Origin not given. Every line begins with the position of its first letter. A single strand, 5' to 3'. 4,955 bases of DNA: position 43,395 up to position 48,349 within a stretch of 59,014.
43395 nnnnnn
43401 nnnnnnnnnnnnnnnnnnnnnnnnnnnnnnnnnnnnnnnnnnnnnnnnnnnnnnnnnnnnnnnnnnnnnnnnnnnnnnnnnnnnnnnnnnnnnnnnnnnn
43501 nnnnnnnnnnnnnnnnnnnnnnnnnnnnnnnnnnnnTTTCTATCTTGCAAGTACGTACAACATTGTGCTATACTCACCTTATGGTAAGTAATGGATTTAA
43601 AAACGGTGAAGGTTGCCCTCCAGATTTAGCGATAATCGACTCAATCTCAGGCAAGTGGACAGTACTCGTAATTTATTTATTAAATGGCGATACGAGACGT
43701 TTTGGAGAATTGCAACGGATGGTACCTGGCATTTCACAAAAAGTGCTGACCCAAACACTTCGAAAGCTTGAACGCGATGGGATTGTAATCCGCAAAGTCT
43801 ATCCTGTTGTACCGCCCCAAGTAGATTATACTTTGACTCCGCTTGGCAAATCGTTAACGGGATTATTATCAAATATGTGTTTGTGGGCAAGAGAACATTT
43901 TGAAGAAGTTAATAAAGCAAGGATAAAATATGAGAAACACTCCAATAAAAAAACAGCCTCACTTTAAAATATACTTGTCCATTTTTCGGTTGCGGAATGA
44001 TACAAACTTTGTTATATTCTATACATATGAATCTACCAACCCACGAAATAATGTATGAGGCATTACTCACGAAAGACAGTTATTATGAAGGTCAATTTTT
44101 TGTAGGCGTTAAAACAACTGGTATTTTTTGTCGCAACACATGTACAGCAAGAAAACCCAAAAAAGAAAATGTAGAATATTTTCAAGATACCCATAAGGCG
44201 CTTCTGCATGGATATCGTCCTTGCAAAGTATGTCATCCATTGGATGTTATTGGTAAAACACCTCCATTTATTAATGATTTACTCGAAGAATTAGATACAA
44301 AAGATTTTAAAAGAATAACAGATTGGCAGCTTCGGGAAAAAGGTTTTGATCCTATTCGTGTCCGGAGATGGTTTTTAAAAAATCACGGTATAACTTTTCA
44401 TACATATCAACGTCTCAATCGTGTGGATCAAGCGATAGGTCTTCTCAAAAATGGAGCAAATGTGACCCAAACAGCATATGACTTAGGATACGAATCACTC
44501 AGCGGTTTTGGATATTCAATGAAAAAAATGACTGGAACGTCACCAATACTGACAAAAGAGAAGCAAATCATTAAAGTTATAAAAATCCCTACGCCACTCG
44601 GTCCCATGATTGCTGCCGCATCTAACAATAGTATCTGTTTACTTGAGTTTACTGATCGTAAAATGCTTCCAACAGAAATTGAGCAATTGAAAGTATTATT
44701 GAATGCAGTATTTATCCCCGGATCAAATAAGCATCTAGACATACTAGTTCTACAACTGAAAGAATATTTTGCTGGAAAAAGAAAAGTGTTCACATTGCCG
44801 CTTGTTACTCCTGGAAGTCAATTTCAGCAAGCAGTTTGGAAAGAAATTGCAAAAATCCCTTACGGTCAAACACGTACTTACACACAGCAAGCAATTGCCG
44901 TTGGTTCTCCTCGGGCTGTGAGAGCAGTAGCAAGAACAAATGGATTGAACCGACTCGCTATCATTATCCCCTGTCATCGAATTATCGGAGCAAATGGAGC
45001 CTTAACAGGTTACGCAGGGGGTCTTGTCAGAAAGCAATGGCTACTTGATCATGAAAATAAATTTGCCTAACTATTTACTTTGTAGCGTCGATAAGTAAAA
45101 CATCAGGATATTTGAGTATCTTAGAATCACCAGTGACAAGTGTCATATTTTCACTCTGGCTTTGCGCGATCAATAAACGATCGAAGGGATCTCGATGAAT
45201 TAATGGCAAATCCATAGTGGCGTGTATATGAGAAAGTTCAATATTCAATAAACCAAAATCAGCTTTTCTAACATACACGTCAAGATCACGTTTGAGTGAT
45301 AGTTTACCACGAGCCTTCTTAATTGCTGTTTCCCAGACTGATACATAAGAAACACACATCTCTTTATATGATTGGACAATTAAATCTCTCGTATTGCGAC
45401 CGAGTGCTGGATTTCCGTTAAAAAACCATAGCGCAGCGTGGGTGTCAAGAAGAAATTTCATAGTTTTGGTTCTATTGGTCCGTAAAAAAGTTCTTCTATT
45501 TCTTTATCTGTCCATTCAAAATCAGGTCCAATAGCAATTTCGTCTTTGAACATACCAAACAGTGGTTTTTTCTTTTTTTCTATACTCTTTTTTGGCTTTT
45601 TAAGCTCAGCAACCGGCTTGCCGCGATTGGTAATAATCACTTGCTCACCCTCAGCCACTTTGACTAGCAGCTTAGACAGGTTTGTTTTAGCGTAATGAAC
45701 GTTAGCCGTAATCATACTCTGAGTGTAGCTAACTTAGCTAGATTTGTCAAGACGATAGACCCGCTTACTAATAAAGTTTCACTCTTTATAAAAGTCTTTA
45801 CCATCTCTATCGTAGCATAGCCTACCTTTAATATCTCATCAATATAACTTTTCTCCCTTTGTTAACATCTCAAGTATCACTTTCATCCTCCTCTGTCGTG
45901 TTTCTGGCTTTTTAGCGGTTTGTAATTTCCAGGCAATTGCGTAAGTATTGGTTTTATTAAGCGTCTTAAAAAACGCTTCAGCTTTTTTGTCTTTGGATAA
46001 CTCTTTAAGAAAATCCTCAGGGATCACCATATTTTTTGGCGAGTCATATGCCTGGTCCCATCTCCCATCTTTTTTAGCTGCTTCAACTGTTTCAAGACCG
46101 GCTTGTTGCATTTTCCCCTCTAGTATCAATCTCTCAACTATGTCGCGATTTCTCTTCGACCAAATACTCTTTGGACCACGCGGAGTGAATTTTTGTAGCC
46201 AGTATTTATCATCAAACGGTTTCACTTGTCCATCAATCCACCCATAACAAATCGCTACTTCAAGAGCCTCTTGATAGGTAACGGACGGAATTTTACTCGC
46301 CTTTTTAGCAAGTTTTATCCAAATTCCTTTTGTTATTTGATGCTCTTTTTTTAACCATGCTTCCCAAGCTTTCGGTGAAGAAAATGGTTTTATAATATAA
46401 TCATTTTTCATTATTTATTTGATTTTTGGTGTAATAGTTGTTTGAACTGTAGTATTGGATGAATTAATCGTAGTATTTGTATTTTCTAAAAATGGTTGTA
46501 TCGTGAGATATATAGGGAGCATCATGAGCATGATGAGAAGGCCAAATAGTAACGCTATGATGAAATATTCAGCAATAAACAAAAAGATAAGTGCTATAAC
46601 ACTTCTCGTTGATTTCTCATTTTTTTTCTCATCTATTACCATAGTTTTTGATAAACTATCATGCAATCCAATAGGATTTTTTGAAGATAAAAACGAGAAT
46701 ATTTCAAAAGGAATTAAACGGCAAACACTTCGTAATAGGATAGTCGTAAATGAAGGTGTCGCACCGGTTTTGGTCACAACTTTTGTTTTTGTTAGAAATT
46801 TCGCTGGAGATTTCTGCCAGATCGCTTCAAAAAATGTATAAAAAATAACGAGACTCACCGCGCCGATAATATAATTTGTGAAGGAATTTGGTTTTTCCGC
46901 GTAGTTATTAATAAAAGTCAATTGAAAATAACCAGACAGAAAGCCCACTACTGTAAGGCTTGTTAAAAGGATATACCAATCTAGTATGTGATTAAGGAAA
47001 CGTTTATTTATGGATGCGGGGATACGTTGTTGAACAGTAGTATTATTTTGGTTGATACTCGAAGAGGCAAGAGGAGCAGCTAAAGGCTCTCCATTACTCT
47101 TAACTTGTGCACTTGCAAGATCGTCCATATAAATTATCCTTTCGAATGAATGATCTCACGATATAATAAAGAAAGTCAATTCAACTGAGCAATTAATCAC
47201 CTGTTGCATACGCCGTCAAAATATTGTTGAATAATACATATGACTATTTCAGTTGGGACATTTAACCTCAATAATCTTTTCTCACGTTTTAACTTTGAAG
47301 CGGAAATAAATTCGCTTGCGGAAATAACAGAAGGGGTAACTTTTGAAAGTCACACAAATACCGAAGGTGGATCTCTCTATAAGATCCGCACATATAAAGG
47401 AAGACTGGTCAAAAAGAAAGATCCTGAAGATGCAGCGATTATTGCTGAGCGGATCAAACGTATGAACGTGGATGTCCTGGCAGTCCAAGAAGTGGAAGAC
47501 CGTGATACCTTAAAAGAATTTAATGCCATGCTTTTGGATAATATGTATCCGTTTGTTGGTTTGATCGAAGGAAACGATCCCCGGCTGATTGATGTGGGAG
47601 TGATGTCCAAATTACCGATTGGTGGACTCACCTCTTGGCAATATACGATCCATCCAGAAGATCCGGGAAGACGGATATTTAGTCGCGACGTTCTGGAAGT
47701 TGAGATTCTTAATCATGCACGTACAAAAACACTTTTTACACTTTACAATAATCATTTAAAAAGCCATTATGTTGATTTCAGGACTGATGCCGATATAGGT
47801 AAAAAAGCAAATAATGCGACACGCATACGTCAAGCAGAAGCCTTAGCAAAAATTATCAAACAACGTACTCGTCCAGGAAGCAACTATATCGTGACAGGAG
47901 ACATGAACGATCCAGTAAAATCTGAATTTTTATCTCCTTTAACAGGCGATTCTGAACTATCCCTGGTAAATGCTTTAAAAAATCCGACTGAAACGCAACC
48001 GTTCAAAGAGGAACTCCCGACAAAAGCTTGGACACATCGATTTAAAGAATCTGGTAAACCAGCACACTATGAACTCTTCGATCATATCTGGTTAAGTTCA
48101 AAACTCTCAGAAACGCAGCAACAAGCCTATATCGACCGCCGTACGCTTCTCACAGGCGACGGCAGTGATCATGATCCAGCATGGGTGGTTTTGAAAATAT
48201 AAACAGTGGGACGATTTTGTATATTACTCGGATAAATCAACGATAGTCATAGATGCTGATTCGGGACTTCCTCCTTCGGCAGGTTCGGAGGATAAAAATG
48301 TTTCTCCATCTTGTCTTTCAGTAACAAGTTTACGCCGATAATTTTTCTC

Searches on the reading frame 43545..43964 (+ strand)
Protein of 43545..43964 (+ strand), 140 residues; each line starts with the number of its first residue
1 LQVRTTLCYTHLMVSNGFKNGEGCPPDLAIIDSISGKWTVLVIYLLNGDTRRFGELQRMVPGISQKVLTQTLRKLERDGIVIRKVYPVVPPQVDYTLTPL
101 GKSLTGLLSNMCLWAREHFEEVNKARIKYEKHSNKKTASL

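Call 69: search_protein_families(library=pfam, proteins=[window:43545-43964:+], max_evalue=0.001)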
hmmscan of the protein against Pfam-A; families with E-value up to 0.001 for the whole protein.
window:43545-43964:+ (140 aa): 1 family
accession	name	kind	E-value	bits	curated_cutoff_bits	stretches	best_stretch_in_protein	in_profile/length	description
PF01638.23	HxlR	-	1.8e-30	105.1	20.8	1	34-121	2-89/91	HxlR-like helix-turn-helix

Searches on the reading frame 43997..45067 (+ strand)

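Call 69: search_protein_families(library=pfam, proteins=[window:43997-45067:+], max_evalue=0.001)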
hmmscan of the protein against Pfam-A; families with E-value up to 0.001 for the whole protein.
window:43997-45067:+ (357 aa): 4 families
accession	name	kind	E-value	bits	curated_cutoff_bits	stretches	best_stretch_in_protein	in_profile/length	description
PF01035.26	DNA_binding_1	-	1.6e-31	108.4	27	1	275-354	1-80/81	6-O-methylguanine DNA methyltransferase, DNA binding domain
PF02805.21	Ada_Zn_binding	-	1e-27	96.3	23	1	19-81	2-64/65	Metal binding domain of Ada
PF12833.13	HTH_18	-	9.7e-13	48.7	33.6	1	118-184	8-75/80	Helix-turn-helix domain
PF02870.21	Methyltransf_1N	-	7.4e-07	30.1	21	1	196-269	5-69/71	6-O-methylguanine DNA methyltransferase, ribonuclease-like domain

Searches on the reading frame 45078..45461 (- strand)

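Call 69: search_protein_families(library=pfam, proteins=[window:45078-45461:-], max_evalue=0.001)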
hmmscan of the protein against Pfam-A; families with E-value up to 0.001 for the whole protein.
window:45078-45461:- (128 aa): 1 family
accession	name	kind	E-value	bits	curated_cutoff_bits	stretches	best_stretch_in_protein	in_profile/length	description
PF01850.27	PIN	-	7.1e-14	52.9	23.6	1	4-118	2-117/120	PIN domain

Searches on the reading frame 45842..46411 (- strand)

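Call 69: search_protein_families(library=pfam, proteins=[window:45842-46411:-], max_evalue=0.001)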
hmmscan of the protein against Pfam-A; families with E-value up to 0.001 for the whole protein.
window:45842-46411:- (190 aa): 1 family
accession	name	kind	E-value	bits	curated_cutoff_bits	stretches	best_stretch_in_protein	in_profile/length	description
PF13376.11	OmdA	-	6.2e-18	65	25.6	1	128-186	2-60/60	Bacteriocin-protection, YdeI or OmpD-Associated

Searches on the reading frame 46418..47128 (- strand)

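Call 69: search_protein_families(library=pfam, proteins=[window:46418-47128:-], max_evalue=0.001)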
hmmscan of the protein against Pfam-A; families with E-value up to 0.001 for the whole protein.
window:46418-47128:- (237 aa): 1 family
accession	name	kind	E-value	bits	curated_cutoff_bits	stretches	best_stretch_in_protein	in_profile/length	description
PF06271.18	RDD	-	4.9e-12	46.7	24.1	1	37-194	1-120/137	RDD family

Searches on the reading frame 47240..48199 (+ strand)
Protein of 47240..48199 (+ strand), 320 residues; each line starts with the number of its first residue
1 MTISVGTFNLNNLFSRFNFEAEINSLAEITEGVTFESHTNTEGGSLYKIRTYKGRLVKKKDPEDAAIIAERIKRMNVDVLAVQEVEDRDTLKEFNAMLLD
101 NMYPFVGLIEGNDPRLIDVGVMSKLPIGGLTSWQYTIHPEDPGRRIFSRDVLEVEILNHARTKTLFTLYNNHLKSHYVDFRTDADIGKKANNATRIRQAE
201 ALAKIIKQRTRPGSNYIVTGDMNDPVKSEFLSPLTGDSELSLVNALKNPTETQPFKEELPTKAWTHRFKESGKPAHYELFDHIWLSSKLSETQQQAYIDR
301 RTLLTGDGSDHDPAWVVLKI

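Call 69: search_protein_families(library=pfam, proteins=[window:47240-48199:+], max_evalue=0.001)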
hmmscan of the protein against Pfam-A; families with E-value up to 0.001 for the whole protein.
window:47240-48199:+ (320 aa): 1 family
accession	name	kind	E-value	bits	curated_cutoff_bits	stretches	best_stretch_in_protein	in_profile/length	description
PF03372.29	Exo_endo_phos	-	1.2e-12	48.5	24.5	1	59-311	13-225/225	Endonuclease/Exonuclease/phosphatase family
